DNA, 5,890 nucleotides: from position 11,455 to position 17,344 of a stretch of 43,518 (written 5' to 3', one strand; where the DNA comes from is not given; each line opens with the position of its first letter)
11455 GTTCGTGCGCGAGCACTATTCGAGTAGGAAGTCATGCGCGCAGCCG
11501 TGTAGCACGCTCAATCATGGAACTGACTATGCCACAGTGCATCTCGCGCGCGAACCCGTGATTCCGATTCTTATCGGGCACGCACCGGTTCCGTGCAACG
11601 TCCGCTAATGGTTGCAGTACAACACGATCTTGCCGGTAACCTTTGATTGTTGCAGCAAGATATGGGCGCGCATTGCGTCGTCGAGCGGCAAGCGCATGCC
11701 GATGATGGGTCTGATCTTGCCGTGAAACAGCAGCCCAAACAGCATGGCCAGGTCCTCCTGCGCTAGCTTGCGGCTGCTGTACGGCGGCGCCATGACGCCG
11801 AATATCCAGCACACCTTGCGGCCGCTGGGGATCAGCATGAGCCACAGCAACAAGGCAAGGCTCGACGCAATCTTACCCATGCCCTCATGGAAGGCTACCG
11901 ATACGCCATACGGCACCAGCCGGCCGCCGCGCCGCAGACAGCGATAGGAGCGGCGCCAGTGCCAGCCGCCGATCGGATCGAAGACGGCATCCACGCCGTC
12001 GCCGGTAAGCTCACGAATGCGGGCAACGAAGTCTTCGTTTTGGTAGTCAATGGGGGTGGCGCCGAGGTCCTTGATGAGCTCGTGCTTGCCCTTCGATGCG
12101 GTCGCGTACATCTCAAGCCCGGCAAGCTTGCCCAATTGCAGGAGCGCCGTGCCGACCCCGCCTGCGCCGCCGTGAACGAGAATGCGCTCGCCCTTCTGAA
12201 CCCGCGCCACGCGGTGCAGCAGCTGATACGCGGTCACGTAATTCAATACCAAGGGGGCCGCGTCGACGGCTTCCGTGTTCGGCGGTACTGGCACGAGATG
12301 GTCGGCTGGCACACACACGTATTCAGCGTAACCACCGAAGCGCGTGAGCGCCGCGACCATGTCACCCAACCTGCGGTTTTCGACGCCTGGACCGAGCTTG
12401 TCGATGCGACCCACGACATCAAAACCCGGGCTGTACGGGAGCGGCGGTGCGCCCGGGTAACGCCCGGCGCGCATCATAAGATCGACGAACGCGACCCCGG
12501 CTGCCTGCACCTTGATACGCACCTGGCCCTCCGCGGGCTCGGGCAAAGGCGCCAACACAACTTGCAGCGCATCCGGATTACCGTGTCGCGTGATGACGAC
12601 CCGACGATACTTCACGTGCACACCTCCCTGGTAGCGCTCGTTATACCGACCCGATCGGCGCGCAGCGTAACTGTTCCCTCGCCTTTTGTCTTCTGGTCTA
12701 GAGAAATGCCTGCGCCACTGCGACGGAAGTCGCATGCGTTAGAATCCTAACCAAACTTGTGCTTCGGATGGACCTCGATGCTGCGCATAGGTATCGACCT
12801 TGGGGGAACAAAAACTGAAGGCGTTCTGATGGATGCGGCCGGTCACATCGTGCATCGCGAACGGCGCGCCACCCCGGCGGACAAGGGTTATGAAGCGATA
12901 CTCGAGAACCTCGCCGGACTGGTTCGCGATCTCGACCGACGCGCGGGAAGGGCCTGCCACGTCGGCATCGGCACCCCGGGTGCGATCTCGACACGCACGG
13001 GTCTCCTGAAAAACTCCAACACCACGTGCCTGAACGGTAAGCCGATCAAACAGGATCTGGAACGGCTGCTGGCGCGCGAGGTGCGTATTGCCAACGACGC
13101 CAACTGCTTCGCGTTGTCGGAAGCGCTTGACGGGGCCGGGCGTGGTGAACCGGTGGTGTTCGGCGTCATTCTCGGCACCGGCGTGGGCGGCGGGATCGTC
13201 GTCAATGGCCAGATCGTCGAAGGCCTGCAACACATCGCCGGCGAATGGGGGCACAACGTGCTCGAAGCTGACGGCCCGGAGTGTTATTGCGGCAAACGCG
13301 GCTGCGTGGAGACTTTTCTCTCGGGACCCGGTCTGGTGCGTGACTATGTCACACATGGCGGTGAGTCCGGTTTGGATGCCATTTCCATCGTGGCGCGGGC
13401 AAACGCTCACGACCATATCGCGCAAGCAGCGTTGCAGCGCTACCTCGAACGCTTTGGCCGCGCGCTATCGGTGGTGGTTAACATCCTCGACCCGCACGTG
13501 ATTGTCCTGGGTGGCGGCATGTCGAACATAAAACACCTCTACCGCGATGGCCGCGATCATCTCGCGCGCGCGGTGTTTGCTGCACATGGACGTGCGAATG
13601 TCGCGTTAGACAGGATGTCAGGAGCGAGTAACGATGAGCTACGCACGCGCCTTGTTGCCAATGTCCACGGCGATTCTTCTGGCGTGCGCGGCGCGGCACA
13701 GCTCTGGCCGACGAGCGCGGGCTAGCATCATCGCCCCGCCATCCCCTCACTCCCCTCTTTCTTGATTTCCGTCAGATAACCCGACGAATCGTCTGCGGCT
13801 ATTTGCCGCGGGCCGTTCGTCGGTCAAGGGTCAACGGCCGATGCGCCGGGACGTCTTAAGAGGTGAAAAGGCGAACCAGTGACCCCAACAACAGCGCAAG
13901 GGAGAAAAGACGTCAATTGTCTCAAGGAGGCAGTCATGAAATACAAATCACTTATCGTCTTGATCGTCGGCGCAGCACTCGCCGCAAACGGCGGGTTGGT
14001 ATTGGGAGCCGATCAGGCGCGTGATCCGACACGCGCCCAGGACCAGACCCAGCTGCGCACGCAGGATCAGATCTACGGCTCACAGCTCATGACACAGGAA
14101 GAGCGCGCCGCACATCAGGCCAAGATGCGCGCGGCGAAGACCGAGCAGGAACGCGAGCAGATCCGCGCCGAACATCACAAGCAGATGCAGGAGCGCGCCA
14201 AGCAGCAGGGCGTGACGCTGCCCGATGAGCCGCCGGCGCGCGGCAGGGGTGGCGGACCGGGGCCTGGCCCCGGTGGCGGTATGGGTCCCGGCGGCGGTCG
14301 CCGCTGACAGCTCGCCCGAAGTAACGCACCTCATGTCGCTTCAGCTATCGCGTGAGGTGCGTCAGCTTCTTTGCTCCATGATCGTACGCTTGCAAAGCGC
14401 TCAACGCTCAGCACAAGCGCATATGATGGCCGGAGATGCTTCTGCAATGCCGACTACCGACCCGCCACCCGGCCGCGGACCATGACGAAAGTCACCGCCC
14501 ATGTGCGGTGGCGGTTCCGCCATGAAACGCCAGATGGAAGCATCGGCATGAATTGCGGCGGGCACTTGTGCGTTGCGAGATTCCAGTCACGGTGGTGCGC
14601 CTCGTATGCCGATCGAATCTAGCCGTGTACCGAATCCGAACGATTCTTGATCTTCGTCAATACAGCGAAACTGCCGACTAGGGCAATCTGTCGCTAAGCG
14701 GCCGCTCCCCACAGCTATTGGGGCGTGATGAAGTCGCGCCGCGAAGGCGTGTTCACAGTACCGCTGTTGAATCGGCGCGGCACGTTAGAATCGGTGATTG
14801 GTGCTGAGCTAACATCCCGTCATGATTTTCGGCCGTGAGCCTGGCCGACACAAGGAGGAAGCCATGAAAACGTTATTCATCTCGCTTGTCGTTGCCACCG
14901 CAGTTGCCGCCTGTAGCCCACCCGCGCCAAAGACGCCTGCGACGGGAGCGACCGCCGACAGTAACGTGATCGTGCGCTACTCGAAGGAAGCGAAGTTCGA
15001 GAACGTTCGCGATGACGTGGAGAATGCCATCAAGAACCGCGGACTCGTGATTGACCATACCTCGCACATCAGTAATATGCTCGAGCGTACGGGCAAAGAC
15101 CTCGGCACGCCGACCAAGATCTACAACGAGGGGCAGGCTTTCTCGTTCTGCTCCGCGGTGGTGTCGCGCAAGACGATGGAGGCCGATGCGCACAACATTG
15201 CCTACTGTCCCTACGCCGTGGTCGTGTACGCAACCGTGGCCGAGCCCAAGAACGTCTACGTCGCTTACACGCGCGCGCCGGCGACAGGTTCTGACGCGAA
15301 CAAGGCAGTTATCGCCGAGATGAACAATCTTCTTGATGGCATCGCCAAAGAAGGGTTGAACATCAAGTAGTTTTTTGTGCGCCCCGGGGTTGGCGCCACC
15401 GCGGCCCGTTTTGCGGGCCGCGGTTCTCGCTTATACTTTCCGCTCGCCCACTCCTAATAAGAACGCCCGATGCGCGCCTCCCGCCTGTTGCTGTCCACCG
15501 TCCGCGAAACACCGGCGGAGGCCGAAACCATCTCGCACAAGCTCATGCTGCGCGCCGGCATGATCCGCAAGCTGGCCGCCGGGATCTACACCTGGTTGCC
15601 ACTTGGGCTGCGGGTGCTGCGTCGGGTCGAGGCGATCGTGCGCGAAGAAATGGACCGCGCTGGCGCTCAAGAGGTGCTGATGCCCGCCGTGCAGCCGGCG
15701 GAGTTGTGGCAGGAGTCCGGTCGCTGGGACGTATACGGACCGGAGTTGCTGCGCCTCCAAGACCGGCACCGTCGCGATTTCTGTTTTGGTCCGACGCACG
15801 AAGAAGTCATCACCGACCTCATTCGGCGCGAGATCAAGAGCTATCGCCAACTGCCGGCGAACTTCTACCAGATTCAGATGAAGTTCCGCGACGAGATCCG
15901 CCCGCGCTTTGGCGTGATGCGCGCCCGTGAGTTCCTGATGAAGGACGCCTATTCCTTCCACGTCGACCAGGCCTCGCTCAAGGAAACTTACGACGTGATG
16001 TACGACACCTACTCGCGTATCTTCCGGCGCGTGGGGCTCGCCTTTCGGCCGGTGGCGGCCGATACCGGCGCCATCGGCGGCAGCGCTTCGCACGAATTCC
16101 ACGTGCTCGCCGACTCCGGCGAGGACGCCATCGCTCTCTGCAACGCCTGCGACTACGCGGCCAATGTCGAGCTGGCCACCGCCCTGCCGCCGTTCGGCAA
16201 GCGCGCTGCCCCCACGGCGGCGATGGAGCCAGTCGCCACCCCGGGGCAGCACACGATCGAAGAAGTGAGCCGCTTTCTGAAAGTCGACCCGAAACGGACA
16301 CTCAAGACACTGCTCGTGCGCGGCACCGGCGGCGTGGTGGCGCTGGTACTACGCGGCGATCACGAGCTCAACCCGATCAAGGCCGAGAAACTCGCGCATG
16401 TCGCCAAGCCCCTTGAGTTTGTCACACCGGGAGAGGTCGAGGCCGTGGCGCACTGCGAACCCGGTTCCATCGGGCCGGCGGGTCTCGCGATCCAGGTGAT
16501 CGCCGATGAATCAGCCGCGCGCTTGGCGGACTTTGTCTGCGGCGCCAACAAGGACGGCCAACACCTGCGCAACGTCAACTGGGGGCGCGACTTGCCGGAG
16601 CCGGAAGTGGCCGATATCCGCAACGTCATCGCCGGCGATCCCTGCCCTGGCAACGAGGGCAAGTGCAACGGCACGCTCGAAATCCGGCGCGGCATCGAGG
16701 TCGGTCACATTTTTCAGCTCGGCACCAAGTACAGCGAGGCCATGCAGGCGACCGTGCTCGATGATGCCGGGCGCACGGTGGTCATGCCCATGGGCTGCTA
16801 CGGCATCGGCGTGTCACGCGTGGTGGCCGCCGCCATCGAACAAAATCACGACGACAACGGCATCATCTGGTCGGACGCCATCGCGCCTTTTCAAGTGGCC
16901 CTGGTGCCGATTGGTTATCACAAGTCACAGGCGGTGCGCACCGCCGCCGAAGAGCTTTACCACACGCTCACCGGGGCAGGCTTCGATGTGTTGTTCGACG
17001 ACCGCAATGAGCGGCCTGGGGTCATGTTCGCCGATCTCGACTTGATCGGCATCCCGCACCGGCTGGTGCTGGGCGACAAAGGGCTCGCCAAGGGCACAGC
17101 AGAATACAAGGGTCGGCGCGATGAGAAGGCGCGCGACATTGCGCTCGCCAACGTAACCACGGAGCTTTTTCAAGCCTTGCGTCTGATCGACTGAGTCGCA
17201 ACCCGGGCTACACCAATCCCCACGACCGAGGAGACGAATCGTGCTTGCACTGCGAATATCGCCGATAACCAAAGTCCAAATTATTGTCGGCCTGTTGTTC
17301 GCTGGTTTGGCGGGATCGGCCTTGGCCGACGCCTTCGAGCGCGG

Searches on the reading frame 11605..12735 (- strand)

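Call 77: search_protein_families(library=pfam, proteins=[window:11605-12735:-], max_evalue=0.00001)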
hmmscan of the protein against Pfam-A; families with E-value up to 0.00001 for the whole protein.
window:11605-12735:- (376 aa): 3 families
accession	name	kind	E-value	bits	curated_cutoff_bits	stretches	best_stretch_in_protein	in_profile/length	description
PF13602.12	ADH_zinc_N_2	-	9.4e-21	75.6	27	1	225-372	2-134/134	Zinc-binding dehydrogenase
PF00107.32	ADH_zinc_N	-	3e-17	63.2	31.8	1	193-278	1-90/129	Zinc-binding dehydrogenase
PF08240.17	ADH_N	-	4.7e-17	62.6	23.5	1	69-151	2-103/104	Alcohol dehydrogenase GroES-like domain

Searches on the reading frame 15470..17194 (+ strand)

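Call 78: search_protein_families(library=pfam, proteins=[window:15470-17194:+], max_evalue=0.00001)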
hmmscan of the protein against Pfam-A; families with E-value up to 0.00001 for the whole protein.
window:15470-17194:+ (574 aa): 3 families
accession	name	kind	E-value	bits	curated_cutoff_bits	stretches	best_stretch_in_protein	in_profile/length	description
PF00587.30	tRNA-synt_2b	-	4.5e-33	115.2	29.3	1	96-459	3-179/179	tRNA synthetase class II core domain (G, H, P, S and T)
PF04073.20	tRNA_edit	-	2.5e-27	95.9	25.5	1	257-374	1-122/123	Aminoacyl-tRNA editing domain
PF03129.25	HGTP_anticodon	-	7.6e-17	61.7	21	1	475-565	1-90/94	Anticodon binding domain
